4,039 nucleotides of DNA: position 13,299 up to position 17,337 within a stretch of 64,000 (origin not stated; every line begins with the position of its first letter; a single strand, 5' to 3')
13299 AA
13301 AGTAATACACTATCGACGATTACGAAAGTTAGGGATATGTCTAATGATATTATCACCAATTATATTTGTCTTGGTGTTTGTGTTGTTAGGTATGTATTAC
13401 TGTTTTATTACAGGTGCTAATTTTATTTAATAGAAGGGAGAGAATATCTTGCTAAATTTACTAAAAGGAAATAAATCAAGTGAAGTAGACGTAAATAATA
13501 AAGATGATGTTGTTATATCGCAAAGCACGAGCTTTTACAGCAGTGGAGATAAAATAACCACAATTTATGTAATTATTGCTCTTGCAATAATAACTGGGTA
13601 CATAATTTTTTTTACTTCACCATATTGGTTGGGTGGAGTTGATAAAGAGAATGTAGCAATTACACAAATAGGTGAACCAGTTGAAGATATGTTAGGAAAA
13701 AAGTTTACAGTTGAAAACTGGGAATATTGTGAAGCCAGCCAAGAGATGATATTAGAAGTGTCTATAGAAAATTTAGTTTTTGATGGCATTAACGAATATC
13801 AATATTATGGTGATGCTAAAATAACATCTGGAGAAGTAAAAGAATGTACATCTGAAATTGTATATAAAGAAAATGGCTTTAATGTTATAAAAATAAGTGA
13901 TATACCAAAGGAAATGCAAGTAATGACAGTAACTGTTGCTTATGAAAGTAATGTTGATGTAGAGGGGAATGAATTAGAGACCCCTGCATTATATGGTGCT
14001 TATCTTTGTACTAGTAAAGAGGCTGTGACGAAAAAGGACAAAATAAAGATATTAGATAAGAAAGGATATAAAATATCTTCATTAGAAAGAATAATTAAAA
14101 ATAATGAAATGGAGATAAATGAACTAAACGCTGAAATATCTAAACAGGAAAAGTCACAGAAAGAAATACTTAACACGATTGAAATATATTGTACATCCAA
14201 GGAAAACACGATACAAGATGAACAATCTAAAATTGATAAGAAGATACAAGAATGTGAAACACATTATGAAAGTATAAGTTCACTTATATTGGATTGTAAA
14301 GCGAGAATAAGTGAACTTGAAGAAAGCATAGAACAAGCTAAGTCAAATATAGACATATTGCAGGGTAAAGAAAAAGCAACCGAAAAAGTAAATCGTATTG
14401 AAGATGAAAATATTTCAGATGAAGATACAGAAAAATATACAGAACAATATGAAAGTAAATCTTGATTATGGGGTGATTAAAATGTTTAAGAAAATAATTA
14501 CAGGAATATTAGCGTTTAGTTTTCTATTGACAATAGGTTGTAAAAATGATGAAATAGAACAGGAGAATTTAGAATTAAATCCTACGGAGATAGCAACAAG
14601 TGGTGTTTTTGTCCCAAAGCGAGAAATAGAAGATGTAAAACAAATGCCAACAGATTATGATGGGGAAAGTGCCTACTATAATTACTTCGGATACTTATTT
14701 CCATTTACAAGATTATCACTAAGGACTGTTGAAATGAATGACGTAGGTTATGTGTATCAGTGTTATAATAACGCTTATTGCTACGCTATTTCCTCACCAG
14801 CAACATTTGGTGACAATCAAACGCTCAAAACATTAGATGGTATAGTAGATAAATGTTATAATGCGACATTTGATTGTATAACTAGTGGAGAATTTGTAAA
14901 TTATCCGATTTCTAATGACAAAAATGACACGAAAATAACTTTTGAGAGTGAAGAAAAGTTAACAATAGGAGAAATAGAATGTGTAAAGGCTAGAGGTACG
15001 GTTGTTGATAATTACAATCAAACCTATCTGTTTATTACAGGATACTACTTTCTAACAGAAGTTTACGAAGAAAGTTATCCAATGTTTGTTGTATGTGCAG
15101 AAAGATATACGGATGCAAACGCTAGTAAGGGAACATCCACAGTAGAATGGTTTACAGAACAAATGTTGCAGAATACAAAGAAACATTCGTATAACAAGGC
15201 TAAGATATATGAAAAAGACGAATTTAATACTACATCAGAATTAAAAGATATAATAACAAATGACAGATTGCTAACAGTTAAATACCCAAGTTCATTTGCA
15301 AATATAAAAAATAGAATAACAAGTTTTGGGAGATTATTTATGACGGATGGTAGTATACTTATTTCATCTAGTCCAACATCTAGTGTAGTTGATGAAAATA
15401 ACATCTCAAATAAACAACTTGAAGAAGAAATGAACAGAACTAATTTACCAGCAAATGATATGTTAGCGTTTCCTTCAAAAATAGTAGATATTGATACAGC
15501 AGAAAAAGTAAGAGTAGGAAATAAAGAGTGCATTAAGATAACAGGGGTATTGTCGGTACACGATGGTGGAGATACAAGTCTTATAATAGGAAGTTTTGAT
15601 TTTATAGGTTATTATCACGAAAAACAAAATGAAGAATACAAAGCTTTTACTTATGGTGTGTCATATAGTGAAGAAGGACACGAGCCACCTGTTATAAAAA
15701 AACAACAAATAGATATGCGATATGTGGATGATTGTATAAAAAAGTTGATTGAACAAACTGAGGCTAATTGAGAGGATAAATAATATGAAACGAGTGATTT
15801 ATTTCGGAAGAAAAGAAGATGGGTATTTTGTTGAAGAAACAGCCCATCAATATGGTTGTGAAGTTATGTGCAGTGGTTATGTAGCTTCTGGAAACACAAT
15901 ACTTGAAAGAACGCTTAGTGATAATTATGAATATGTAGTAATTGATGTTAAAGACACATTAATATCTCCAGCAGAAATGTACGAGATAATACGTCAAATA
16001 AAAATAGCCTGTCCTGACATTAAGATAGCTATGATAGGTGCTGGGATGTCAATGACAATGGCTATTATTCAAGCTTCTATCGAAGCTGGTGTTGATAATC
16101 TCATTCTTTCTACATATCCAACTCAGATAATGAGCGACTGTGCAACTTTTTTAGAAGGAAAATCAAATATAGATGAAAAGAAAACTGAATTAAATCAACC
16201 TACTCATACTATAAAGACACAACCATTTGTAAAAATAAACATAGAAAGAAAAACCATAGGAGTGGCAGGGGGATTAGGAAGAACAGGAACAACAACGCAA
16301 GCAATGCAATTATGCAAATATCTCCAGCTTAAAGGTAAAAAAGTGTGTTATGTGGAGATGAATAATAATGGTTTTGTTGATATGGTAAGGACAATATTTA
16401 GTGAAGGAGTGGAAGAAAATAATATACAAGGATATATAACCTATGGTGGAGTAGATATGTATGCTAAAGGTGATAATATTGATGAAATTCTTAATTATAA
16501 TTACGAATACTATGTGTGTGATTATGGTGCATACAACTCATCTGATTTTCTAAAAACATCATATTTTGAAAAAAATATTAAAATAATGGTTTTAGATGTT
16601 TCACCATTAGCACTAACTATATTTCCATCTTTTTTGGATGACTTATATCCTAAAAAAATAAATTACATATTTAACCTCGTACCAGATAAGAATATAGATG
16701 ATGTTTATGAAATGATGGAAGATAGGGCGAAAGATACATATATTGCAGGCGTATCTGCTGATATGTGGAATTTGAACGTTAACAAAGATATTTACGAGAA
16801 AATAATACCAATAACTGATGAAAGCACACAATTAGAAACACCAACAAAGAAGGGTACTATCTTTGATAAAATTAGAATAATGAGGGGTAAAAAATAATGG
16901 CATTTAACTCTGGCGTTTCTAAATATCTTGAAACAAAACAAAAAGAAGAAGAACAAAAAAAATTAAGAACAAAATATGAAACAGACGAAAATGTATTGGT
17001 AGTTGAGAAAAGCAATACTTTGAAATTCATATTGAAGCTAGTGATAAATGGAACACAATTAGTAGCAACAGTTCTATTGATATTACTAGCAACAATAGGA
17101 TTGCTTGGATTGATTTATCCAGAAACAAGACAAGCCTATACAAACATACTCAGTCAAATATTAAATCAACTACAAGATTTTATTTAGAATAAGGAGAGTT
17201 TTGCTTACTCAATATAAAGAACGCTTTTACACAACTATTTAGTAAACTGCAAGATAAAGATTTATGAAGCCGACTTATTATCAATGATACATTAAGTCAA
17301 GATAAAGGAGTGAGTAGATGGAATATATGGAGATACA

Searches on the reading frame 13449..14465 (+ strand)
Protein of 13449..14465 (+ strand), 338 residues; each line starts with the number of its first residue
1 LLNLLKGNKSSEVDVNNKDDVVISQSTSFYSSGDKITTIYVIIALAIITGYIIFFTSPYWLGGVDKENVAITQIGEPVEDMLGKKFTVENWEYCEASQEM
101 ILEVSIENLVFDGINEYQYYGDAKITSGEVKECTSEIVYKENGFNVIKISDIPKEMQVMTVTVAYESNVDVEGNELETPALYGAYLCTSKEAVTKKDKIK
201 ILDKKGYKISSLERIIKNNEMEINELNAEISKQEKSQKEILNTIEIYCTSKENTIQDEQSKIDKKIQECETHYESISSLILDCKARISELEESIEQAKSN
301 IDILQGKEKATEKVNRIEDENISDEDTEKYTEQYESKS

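Call 10: search_protein_families(library=pfam, proteins=[window:13449-14465:+], max_evalue=0.001)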
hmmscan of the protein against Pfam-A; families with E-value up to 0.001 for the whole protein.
window:13449-14465:+ (338 aa): 1 family
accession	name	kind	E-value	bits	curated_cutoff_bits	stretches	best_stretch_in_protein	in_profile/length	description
PF10174.14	Cast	-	0.00033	19.5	29.1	1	194-338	227-376/766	RIM-binding protein of the cytomatrix active zone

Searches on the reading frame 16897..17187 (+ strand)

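Call 55: search_protein_families(library=pfam, proteins=[window:16897-17187:+], max_evalue=0.01)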
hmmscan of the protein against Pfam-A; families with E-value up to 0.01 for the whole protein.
window:16897-17187:+ (96 aa): 1 family
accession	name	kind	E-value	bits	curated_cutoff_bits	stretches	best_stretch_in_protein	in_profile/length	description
PF07662.18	Nucleos_tra2_C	-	0.0009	19.4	32.3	1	16-73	25-80/213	Na+ dependent nucleoside transporter C-terminus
